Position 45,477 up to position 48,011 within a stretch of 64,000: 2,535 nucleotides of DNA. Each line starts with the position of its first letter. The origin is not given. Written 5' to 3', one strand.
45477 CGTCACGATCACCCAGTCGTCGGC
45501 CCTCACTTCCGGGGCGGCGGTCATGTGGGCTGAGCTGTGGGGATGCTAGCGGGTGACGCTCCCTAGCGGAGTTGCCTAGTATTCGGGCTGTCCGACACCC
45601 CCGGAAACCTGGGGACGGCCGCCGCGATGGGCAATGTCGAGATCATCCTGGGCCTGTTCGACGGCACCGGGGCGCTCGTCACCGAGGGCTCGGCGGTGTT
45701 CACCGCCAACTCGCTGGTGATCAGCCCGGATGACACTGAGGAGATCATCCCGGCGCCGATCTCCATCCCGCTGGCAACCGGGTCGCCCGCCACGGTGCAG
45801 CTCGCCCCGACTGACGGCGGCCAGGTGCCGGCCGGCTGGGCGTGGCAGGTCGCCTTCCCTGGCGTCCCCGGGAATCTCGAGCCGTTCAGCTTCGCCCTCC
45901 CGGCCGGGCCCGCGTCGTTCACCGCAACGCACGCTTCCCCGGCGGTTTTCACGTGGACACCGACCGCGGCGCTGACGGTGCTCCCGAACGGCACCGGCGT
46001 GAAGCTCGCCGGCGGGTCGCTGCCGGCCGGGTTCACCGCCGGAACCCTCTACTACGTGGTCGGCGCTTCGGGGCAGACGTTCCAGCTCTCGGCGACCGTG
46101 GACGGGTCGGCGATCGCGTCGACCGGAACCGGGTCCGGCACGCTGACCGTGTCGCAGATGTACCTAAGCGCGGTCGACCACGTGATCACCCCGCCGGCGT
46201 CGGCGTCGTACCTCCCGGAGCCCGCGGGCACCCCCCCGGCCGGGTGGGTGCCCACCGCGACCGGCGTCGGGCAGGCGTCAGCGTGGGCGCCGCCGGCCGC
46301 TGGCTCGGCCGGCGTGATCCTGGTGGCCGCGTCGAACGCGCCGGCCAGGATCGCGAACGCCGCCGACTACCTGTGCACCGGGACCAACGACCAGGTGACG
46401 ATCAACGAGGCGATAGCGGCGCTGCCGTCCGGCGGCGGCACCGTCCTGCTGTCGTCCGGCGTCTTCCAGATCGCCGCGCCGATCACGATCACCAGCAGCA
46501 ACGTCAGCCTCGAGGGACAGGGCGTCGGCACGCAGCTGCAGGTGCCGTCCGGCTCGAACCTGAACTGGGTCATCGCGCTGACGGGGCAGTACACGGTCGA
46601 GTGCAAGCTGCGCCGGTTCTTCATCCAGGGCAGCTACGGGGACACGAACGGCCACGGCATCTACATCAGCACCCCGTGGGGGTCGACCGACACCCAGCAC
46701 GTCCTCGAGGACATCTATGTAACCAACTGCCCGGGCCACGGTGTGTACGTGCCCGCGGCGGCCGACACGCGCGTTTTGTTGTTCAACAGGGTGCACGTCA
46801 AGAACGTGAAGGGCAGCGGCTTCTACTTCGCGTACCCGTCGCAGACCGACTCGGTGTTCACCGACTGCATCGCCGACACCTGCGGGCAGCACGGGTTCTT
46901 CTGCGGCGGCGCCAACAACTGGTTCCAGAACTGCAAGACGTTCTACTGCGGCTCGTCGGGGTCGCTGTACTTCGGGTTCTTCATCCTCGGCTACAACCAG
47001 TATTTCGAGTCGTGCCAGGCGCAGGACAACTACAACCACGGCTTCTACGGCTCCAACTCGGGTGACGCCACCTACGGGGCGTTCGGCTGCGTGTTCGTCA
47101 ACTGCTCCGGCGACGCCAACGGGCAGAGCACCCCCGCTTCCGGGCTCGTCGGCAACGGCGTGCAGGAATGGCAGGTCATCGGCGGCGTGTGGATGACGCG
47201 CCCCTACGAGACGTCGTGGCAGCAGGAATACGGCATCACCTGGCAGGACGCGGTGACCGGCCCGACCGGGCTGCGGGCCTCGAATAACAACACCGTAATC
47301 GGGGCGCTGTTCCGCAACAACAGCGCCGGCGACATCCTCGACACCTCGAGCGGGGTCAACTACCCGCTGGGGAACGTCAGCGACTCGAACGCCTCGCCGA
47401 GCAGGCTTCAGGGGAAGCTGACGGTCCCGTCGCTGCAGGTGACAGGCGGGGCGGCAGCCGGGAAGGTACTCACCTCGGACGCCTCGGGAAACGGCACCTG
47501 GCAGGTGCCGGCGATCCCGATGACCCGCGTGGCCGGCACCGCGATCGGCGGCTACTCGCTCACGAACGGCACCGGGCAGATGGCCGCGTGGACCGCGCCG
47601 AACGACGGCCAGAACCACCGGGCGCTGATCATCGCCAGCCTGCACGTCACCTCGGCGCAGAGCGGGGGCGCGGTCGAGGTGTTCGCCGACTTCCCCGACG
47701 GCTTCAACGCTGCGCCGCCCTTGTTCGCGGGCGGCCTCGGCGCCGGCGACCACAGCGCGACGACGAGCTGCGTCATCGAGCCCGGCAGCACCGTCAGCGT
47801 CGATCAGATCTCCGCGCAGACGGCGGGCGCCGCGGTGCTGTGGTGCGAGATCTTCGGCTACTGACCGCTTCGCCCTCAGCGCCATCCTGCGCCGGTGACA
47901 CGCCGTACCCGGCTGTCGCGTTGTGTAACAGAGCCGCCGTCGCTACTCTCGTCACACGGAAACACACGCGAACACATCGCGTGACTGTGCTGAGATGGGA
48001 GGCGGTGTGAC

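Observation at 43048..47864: Tandem paralogous tailspikes with conserved N- and C-terminal domains but swapped beta-helix depolymerase cores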

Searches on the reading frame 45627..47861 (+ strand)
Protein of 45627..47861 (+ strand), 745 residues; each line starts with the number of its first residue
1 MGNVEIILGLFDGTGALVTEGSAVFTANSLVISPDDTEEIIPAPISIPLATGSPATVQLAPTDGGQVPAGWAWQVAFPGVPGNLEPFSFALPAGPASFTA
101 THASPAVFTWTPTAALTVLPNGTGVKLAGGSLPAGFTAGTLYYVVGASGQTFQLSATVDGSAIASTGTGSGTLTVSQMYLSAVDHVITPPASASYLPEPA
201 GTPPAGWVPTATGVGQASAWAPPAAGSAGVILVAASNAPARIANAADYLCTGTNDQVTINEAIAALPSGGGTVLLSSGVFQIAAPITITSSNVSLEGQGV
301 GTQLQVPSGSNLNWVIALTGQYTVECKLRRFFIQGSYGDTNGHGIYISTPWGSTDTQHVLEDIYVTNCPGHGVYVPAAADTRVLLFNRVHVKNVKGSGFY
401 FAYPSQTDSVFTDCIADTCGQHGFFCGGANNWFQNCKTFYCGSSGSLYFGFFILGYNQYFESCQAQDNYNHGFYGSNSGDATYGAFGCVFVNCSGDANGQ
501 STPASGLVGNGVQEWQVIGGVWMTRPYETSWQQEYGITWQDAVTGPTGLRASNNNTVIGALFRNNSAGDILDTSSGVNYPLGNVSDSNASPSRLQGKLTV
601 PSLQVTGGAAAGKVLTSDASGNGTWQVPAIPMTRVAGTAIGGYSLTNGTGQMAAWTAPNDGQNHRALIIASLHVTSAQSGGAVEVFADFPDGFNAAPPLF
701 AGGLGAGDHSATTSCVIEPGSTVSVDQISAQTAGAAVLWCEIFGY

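Call 8: search_protein_families(library=pfam, proteins=[window:45627-47861:+], max_evalue=1)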
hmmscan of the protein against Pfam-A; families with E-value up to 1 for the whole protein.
window:45627-47861:+ (745 aa): 1 family
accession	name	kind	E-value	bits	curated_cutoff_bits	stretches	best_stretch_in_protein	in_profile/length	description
PF13229.12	Beta_helix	-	1.2e-07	31.9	25.9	1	357-495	9-139/158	Right handed beta helix region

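Call 9: search_protein_families(library=phrogs, proteins=[window:45627-47861:+], max_evalue=0.01)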
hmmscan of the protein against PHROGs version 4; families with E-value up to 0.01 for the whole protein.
window:45627-47861:+ (745 aa): 2 families
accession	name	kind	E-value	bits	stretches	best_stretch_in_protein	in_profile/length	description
phrog_11699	-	tail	6.2e-14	52.6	1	225-491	36-320/553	minor tail protein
phrog_16313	-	head and packaging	1.2e-05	24.7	1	230-284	509-562/888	virion structural protein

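Call 18: search_solved_structures(query=window:45627-47861:+, max_evalue=1, show_alignments=2)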
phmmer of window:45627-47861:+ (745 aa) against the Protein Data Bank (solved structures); distinct sequences matched with E-value up to 1: 1.
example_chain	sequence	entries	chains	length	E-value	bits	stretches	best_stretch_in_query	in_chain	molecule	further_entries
7ui8_A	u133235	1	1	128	0.38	12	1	554-645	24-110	Split ester bond-containing adhesin repeat domain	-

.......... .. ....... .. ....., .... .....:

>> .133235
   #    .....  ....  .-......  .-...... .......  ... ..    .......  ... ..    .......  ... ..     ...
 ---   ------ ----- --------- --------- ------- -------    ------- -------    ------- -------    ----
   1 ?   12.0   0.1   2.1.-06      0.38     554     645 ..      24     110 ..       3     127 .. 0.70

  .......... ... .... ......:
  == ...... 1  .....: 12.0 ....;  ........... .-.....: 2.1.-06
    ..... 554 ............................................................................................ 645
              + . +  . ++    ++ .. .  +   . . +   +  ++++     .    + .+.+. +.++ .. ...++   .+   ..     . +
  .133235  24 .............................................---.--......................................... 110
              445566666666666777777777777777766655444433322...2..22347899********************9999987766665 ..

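Call 23: find_homologous_proteins(query=window:45627-47861:+)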
Query window:45627-47861:+ (745 aa): 34 proteins with E <= 0.001 among 8000 candidates.
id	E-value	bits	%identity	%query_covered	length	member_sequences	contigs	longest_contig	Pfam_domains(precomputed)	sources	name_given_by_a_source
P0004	0.0e+0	1660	99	100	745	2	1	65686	PF13229.13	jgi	jgi:hypothetical protein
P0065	6.1e-148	512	59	54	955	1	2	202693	PF19264.5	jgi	jgi:hypothetical protein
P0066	2.4e-146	507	60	47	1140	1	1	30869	PF26209.2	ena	-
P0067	4.3e-137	476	60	53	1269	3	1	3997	PF12708.13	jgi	jgi:hypothetical protein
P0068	8.3e-123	429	59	46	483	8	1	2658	-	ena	-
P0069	3.1e-121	424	59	47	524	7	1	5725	-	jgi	jgi:hypothetical protein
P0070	1.7e-118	415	55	51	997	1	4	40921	PF19264.5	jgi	jgi:hypothetical protein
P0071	3.1e-84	302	48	48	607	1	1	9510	-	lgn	-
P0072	1.2e-78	283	53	33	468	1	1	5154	-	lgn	-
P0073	3.8e-62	229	50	29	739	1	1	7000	-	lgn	-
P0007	2.2e-57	213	58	29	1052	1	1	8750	-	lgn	-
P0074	6.5e-56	208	44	39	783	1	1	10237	-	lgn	-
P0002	2.0e-55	206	63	26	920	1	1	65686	PF12708.13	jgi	jgi:hypothetical protein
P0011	5.1e-52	195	50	32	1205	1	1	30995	PF26209.2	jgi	jgi:hypothetical protein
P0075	5.8e-51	192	55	31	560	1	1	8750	-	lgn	-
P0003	1.0e-44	171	52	29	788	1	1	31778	-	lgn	-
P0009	6.5e-44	168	53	29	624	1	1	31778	PF19264.5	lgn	-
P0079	8.0e-43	165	50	29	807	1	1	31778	-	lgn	-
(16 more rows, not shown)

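Call 27: search_protein_families(library=pfam, proteins=[P0079, P0073, P0074, P0065, P0067], max_evalue=0.01)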
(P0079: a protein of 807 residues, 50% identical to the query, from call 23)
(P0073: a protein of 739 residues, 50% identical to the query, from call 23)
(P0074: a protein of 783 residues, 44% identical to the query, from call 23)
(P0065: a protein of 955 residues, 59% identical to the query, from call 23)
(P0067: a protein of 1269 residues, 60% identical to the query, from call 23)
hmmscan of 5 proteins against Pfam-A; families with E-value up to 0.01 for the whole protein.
P0079 (807 aa): 0 families

P0073 (739 aa): 0 families

P0074 (783 aa): 0 families

P0065 (955 aa): 1 family
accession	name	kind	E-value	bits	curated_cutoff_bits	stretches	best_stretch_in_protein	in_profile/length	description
PF19264.4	DUF5907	-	1.1e-10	42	27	2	123-153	2-32/80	Repeat of unknown function (DUF5907)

P0067 (1269 aa): 1 family
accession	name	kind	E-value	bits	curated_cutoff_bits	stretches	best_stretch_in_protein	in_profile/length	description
PF12708.12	Pect-lyase_RHGA_epim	-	1e-07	32.5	27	1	535-765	15-185/213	Rhamnogalacturonase A/epimerase, pectate lyase-like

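Call 50: predict_structure(alignment_id=A3)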
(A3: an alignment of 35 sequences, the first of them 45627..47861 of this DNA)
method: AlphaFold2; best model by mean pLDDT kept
length: 745 residues; sequences in the alignment: 35
mean_pLDDT: 74.5   pTM: 0.54
mean pLDDT of the five models: 74.5, 73.3, 72.1, 71.0, 69.3
residues with pLDDT >= 90: 288; 70-90: 219; 50-70: 65; < 50: 173
segments of 3 or more residues with pLDDT < 50: 188-196, 546-549, 590-659, 661-745
pLDDT, mean of each block of 10 residues (from residue 1): 88 87 91 75 88 87 77 91 87 93 92 89 94 92 95 94 92 95 68 50 70 64 62 92 87 96 92 96 96 94 95 95 93 93 93 79 96 91 90 97 89 95 91 93 86 87 88 81 68 81 81 79 62 78 55 73 78 76 61 37 29 30 27 29 36 47 45 36 37 32 23 34 46 41 39
secondary structure, 60 per line:
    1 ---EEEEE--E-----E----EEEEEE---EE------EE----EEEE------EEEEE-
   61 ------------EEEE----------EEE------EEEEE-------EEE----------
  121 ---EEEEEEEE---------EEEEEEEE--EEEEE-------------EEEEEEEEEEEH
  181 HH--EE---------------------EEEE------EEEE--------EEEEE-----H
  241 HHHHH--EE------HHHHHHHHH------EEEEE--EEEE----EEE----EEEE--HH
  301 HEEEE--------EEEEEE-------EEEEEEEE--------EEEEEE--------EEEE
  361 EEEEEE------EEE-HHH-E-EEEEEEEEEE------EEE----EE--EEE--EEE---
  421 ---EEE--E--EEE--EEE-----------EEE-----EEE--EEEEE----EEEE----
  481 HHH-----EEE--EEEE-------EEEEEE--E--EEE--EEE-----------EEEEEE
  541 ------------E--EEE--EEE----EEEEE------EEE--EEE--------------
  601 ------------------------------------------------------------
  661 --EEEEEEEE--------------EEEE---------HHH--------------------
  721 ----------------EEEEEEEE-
elements in order (helices of 4 or more, strands of 3 or more residues): E4-8 E22-27 E45-48 E55-59 E73-76 E87-89 E96-100 E108-110 E124-131 E141-148 E151-155 E169-179 E208-211 E218-221 E230-234 H240-245 H256-264 E271-275 E278-281 E286-288 E293-296 E302-305 E314-319 E327-334 E343-348 E357-366 E373-375 E383-392 E399-401 E410-412 E415-417 E424-426 E432-434 E437-439 E451-453 E459-461 E464-468 E473-476 E489-491 E494-497 E505-510 E516-518 E521-523 E535-540 E556-558 E561-563 E568-572 E579-581 E584-586 E663-670 E685-688 E737-744

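Call 52: fold_search(model_id=the predicted structure, library=pdb)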
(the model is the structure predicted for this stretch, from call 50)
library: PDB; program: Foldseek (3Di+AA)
matches with E <= 10: 545; with E <= 0.001: 66
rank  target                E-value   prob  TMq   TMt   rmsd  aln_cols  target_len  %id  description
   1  2pyg_A                8.1e-09  1.00  0.34  0.65   7.9       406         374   17  Azotobacter vinelandii Mannuronan C-5 epimerase AlgE4 A-module (released 2008-05-27)
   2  2pyg_B                1.6e-08  1.00  0.34  0.65   6.9       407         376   18  Azotobacter vinelandii Mannuronan C-5 epimerase AlgE4 A-module (released 2008-05-27)
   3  2pyh_B                3.1e-08  1.00  0.34  0.65   6.5       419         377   16  Azotobacter vinelandii Mannuronan C-5 epimerase AlgE4 A-module complexed with mannuronan trisaccharide (released 2008-05-27)
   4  5lw3                  5.9e-08  1.00  0.36  0.67   5.0       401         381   18  Azotobacter vinelandii Mannuronan C-5 epimerase AlgE6 A-module (released 2017-10-25)
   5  2pyh_A                2.1e-07  1.00  0.33  0.63   6.6       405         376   18  Azotobacter vinelandii Mannuronan C-5 epimerase AlgE4 A-module complexed with mannuronan trisaccharide (released 2008-05-27)
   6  9ozl_C                2.1e-07  1.00  0.30  0.58   8.4       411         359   11  Crystal structure of the polysaccharide lyase RbmB from Vibrio cholerae (released 2026-03-11)
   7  7chu_A                2.3e-07  1.00  0.28  0.39   7.1       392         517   16  Geobacillus virus E2 - ORF18 (released 2021-04-14)
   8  7c7d_A                2.3e-07  1.00  0.27  0.35  26.0       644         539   14  Crystal structure of the catalytic unit of thermostable GH87 alpha-1,3-glucanase from Streptomyces thermodiastaticus s (released 2020-11-11)
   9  8ja4                  4.7e-07  1.00  0.34  0.51   4.9       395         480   18  Structure of the alginate epimerase/lyase (released 2024-05-08)
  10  9ozd_A                7.5e-07  1.00  0.33  0.61   6.7       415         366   11  Crystal structure of the polysaccharide lyase RbmB from Vibrio cholerae bound to Vibrio Polysaccharide (released 2026-03-11)
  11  9ozd_C                7.9e-07  1.00  0.32  0.59   7.6       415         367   12  Crystal structure of the polysaccharide lyase RbmB from Vibrio cholerae bound to Vibrio Polysaccharide (released 2026-03-11)
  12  9ozl_A                1.2e-06  1.00  0.29  0.56   8.5       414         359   11  Crystal structure of the polysaccharide lyase RbmB from Vibrio cholerae (released 2026-03-11)
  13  9ozl_B                1.2e-06  1.00  0.25  0.50  12.6       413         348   12  Crystal structure of the polysaccharide lyase RbmB from Vibrio cholerae (released 2026-03-11)
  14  9ozl_D                1.3e-06  1.00  0.32  0.62   6.9       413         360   11  Crystal structure of the polysaccharide lyase RbmB from Vibrio cholerae (released 2026-03-11)
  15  9ozd_B                1.4e-06  1.00  0.30  0.56   8.2       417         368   12  Crystal structure of the polysaccharide lyase RbmB from Vibrio cholerae bound to Vibrio Polysaccharide (released 2026-03-11)
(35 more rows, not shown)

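Call 63: search_dna_similar(query=window:45627-47861:+, collection=phages, mode=protein, max_rows=30, max_evalue=0.001)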
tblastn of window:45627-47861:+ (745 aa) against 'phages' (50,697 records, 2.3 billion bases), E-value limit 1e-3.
Records with a match: 8; places in all: 10; records where one place covers at least 80% of the query: 0.
Best place of each record, by identity: 60-80% 2; <60% 6.
By first word of the organism name: Streptomyces 4; Rhodococcus 2; Phage 1; Rhizobium 1.
By host as written in the record: Streptomyces lividans JI 1326 2; Rhodococcus equi 2; Streptomyces mirabilis NRRL B-2400 1; Streptomyces turgidiscabies 1; Staphylococcus aureus ZH 2 1; Rhizobium etli N731 1.
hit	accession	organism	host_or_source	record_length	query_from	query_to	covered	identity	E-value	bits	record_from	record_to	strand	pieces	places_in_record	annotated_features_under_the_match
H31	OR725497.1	Streptomyces phage LuckySocke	Streptomyces lividans JI 1326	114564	232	499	36%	33.9%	2e-8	64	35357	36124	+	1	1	84: tailspike protein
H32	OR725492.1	Streptomyces phage Alone3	Streptomyces lividans JI 1326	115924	232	499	36%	33.9%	2e-8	64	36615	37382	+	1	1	86: tailspike protein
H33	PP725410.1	Streptomyces phage GiJojo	Streptomyces mirabilis NRRL B-2400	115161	232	498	36%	31.4%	4e-6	57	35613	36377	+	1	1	76: tailspike protein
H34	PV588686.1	Streptomyces phage pSt2308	Streptomyces turgidiscabies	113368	232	498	36%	31.0%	1e-4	52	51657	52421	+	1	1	tailspike protein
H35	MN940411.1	Phage f2b1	Staphylococcus aureus ZH 2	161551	326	571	33%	27.1%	5e-8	63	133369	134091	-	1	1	hypothetical protein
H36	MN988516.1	Rhizobium phage RHph_N28_2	Rhizobium etli N731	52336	59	157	13%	42.0%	1e-5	55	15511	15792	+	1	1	putative tail protein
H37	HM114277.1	Rhodococcus phage E3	Rhodococcus equi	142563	589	637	7%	60.0%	8e-4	49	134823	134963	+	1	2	gp204: putative tail fiber protein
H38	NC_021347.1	Rhodococcus phage E3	Rhodococcus equi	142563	589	637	7%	60.0%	8e-4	49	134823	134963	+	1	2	gp204: virion structural protein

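Call 83: search_protein_families(library=ncbifam, proteins=[window:45627-47861:+], max_evalue=0.01)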
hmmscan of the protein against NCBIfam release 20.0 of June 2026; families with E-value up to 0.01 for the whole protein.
window:45627-47861:+ (745 aa): 0 families

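Call 97: list_cluster_members(proteins=[P0001, window:45627-47861:+, P0014])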
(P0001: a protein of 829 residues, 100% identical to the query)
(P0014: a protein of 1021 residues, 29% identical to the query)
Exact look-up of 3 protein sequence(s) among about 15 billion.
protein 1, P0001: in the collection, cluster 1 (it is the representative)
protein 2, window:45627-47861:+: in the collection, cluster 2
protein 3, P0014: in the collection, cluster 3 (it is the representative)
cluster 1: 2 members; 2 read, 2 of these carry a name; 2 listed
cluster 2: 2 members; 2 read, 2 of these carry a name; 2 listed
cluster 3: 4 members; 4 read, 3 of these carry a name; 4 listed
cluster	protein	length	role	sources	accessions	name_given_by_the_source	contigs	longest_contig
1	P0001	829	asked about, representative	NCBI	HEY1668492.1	MAG TPA: glycosyl hydrolase family 28-related protein [Trebonia sp.]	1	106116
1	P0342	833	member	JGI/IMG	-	hypothetical protein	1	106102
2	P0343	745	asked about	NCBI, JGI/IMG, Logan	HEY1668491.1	MAG TPA: hypothetical protein VGG54_22600 [Trebonia sp.] | hypothetical protein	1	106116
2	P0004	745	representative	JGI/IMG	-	hypothetical protein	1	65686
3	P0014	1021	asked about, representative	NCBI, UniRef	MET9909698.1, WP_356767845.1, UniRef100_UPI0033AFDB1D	glycosyl hydrolase family 28-related protein [Streptomyces sp. NPDC006476] | glycosyl hydrolase family 28-related protein n=1 Tax=Streptomyces sp. NPDC006476 ...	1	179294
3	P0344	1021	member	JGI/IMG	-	hypothetical protein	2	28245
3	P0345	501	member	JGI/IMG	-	hypothetical protein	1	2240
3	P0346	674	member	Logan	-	-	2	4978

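Call 98: find_encoding_contigs(protein=window:45627-47861:+, flank=10000, max_places=3)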
Protein window:45627-47861:+ (745 aa): 2 contigs read that carry it; 2 places shown.
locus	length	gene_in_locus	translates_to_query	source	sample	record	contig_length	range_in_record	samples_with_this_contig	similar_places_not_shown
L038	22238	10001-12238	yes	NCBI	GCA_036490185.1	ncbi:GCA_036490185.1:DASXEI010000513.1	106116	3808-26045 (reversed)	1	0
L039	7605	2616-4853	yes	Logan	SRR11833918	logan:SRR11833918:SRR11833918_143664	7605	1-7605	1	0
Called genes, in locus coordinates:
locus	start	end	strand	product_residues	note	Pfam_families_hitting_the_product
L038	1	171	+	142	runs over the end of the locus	-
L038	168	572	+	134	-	-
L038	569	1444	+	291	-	PF22768:SPP1_Dit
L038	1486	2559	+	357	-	-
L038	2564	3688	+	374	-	-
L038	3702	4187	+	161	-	-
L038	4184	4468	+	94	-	-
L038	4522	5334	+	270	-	-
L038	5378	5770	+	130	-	-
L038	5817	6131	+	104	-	-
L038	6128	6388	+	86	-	-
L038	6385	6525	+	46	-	-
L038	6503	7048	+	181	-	-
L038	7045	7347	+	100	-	-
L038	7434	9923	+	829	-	PF22842:Pel9A-like_beta_helix (faint), PF12708:Pect-lyase_RHGA_epim, PF13229:Beta_helix (faint)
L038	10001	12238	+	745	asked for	PF13229:Beta_helix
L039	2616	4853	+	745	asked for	PF13229:Beta_helix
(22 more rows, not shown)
